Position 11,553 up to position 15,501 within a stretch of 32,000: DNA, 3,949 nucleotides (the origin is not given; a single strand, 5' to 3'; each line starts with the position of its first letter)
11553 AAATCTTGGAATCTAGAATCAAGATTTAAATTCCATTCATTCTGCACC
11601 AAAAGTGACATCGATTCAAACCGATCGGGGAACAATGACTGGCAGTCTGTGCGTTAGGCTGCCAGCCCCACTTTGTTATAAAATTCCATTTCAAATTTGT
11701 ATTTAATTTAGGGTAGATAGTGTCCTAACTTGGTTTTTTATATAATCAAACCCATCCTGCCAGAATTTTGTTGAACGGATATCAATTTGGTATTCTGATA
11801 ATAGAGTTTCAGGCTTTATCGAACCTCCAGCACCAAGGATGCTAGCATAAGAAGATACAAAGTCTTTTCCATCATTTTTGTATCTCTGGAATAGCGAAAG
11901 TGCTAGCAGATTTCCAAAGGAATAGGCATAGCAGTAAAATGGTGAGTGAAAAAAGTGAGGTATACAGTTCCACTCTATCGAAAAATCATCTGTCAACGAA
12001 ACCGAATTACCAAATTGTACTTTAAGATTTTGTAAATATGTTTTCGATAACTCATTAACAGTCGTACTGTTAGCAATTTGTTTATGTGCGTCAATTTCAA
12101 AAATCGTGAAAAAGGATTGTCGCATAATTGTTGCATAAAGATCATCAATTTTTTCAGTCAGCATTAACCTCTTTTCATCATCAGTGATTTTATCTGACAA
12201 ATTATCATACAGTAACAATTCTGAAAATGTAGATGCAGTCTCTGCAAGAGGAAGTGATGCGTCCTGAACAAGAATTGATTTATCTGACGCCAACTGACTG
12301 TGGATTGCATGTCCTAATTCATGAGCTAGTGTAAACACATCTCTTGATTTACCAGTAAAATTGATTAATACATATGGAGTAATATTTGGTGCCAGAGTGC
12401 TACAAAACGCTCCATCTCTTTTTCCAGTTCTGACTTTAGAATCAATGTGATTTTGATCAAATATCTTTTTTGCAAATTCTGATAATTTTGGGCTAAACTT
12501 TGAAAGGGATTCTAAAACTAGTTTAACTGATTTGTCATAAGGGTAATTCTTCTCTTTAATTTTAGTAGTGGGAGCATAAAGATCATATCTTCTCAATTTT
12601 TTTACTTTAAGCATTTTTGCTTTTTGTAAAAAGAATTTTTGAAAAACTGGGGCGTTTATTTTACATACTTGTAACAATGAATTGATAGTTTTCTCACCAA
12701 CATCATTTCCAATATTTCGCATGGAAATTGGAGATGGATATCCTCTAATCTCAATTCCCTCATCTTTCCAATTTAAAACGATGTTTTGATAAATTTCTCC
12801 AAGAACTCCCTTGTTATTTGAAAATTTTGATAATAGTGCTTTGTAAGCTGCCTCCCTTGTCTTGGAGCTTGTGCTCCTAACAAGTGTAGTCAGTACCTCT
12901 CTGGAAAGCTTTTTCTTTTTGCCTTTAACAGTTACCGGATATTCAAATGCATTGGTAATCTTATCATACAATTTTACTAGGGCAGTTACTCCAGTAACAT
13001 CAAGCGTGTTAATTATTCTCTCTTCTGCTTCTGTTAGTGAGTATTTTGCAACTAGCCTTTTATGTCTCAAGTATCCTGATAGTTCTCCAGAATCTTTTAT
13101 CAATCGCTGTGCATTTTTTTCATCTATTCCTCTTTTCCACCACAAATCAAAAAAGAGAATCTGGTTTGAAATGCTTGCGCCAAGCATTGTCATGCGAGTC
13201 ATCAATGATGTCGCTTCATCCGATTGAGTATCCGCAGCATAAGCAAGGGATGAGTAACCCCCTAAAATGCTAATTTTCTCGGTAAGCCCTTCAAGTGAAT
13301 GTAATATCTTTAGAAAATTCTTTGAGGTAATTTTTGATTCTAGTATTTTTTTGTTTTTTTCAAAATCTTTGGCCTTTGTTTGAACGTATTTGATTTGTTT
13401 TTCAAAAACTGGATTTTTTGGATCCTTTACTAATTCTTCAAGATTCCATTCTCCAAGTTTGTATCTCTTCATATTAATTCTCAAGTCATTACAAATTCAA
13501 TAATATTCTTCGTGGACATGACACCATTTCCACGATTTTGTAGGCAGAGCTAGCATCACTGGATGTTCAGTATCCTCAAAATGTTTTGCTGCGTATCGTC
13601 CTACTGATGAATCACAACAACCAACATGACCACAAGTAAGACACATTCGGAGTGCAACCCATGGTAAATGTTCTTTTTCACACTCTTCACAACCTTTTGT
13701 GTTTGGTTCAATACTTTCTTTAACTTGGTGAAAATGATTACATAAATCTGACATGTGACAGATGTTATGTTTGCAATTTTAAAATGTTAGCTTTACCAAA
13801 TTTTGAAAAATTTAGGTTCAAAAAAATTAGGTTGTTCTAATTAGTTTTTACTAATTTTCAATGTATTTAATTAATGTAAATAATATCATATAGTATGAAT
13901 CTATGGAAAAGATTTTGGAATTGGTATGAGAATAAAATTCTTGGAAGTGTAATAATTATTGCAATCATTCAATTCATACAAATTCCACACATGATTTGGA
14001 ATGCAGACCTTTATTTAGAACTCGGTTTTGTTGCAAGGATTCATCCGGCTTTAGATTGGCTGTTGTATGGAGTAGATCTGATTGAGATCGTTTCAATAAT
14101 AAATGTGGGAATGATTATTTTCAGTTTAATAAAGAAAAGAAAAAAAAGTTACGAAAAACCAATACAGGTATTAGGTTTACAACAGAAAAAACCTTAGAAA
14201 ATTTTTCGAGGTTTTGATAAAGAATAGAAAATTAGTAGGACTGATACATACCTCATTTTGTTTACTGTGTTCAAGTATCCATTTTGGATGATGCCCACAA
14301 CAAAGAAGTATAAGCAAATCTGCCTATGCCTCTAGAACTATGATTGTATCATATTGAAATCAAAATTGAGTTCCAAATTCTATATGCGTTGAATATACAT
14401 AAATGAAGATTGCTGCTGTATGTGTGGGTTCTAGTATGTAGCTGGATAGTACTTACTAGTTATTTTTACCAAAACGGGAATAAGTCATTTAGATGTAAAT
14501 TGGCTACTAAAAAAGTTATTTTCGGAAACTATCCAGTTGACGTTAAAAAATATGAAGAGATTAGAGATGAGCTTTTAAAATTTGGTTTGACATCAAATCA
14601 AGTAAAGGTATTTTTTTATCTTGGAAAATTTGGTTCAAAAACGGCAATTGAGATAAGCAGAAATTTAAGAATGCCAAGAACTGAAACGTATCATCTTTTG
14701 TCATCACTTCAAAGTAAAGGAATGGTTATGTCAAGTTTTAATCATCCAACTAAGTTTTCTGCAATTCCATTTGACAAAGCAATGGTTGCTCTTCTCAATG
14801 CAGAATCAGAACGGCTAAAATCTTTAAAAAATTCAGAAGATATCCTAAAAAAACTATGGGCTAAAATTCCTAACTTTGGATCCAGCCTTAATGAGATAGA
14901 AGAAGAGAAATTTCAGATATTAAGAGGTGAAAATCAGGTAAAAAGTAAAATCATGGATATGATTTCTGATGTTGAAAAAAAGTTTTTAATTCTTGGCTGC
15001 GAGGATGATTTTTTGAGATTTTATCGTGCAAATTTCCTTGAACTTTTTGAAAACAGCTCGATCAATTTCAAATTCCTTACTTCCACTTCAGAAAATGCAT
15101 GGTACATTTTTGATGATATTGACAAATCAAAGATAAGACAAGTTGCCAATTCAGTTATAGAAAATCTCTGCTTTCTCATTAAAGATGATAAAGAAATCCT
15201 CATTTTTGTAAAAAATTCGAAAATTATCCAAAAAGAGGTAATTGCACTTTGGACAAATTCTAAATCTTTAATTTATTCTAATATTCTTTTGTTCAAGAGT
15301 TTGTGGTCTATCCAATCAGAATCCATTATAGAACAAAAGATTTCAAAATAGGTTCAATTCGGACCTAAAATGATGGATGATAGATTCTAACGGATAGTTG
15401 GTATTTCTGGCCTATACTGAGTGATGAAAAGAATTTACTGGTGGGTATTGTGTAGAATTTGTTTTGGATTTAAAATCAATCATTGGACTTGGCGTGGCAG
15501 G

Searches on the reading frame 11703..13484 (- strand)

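Call 33: search_protein_families(library=pfam, proteins=[window:11703-13484:-], max_evalue=0.01)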
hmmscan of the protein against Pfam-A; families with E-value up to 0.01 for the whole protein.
window:11703-13484:- (593 aa): 2 families
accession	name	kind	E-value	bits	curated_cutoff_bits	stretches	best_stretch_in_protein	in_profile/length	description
PF01432.26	Peptidase_M3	-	1e-46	160.7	27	1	202-579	3-455/457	Peptidase family M3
PF08439.15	Peptidase_M3_N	-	5.4e-05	23.8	25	1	120-179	5-67/70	Oligopeptidase F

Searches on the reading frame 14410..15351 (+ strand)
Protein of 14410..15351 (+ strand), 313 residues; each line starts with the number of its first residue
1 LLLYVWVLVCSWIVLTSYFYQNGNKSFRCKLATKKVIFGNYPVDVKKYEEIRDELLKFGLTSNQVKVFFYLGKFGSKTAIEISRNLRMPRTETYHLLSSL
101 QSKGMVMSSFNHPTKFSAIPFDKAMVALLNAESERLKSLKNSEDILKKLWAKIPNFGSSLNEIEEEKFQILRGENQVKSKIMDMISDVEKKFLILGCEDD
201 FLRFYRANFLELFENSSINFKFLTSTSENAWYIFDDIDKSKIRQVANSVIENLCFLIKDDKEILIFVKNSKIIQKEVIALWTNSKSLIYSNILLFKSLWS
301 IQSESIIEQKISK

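Call 6: search_protein_families(library=pfam, proteins=[window:14410-15351:+], max_evalue=0.01)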
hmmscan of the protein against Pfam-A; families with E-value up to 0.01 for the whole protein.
window:14410-15351:+ (313 aa): 2 families
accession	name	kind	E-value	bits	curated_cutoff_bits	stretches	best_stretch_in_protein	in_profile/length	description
PF01978.25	TrmB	-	7.9e-14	51.7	25.6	1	55-121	1-67/68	Sugar-specific transcriptional regulator TrmB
PF09339.16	HTH_IclR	-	0.00097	19.3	22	1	79-106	21-48/52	IclR helix-turn-helix domain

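Call 52: search_protein_families(library=ncbifam, proteins=[window:14410-15351:+], max_evalue=0.001)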
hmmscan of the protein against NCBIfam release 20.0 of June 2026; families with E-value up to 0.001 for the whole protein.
window:14410-15351:+ (313 aa): 2 families
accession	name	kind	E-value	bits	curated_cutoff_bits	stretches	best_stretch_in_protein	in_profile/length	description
NF047390.1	TransRegTrmBL1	equivalog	3.7e-07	29.5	650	1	49-207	4-151/341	HTH-type sugar sensing transcriptional regulator TrmBL1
NF041141.1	tran_reg_TrmBL2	equivalog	1.1e-05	25.1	530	1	58-204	14-160/264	HTH-type transcriptional regulator TrmBL2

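Call 71: find_homologous_proteins(query=window:14422-15348:+, max_evalue=1e-10)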
Query window:14422-15348:+ (309 aa): 755 proteins with E <= 1e-10 among 2429 candidates; the best 120 are listed.
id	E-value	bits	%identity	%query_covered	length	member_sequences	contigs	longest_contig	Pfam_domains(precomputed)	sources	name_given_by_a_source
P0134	7.2e-185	631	94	99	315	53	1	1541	PF01978.26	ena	-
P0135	3.3e-184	629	94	99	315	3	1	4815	PF01978.26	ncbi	-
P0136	5.5e-137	474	76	92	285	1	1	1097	PF01978.26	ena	-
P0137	1.5e-134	466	75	92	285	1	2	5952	PF01978.26,PF11495.15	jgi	-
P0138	1.9e-134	466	75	92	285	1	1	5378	PF01978.26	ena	-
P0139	7.3e-134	464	75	92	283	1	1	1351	PF01978.26,PF11495.15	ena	-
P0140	9.3e-134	463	75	91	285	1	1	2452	PF01978.26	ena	-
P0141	1.2e-133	463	75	92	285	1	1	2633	PF01978.26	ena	-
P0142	1.9e-133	462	76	92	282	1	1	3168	PF01978.26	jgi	-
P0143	2.7e-133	462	75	92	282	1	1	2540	PF01978.26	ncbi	-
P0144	4.1e-133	461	74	92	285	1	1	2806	PF01978.26,PF11495.15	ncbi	-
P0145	4.3e-133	461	74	92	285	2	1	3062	PF01978.26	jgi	-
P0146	7.6e-133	460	74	92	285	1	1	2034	PF01978.26,PF11495.15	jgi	-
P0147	8.4e-133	460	74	91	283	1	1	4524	PF01978.26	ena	-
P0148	1.8e-132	459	74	91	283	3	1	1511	PF01978.26,PF11495.15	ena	-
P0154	8.2e-124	431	69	91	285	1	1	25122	PF01978.26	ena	-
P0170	4.0e-119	415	68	90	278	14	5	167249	PF01978.26,PF11495.15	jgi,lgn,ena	-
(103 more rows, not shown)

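Call 72: find_encoding_contigs(protein=P0170, flank=10000, max_places=2)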
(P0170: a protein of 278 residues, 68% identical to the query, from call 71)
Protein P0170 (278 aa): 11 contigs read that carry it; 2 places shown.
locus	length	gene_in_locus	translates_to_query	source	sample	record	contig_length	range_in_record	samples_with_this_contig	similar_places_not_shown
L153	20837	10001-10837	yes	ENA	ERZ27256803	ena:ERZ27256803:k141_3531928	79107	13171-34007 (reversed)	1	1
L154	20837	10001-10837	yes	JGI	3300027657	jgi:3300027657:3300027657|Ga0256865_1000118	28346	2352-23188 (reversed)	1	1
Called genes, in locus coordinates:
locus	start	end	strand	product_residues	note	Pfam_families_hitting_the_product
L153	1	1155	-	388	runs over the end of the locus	-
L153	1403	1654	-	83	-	-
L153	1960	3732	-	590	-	PF08439:Peptidase_M3_N (faint), PF01432:Peptidase_M3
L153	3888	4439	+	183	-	-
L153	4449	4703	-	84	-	PF02148:zf-UBP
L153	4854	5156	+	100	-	-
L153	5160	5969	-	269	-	-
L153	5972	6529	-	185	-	-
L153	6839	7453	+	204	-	-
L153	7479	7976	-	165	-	PF13646:HEAT_2 (weak)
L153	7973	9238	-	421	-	PF00892:EamA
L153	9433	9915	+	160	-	PF13646:HEAT_2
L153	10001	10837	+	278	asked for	PF01978:TrmB, PF11495:TrmB_EBD_N (weak)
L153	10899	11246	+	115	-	-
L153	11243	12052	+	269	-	-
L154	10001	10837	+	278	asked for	PF01978:TrmB, PF11495:TrmB_EBD_N (weak)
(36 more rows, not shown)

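Call 73: find_encoding_contigs(protein=P0154, flank=10000, max_places=1)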
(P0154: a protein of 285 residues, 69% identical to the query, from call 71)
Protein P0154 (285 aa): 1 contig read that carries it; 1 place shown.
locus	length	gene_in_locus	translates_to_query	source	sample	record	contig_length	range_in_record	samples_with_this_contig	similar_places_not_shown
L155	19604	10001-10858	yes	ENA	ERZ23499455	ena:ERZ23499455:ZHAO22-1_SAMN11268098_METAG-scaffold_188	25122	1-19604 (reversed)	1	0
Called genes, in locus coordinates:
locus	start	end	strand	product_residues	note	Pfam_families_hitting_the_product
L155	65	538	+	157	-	PF00578:AhpC-TSA, PF08534:Redoxin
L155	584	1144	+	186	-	PF01862:PvlArgDC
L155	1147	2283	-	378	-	-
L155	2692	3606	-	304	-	PF01432:Peptidase_M3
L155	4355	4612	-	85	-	PF02148:zf-UBP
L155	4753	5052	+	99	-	-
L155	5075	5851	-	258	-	-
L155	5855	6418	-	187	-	-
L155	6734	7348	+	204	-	-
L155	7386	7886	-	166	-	PF13646:HEAT_2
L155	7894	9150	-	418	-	PF00892:EamA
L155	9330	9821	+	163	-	PF02985:HEAT (faint), PF13513:HEAT_EZ (faint), PF13646:HEAT_2 (weak)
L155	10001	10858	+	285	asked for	PF01978:TrmB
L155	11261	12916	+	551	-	PF17159:MASE3, PF00512:HisKA, PF02518:HATPase_c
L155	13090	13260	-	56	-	PF01020:Ribosomal_L40e (faint)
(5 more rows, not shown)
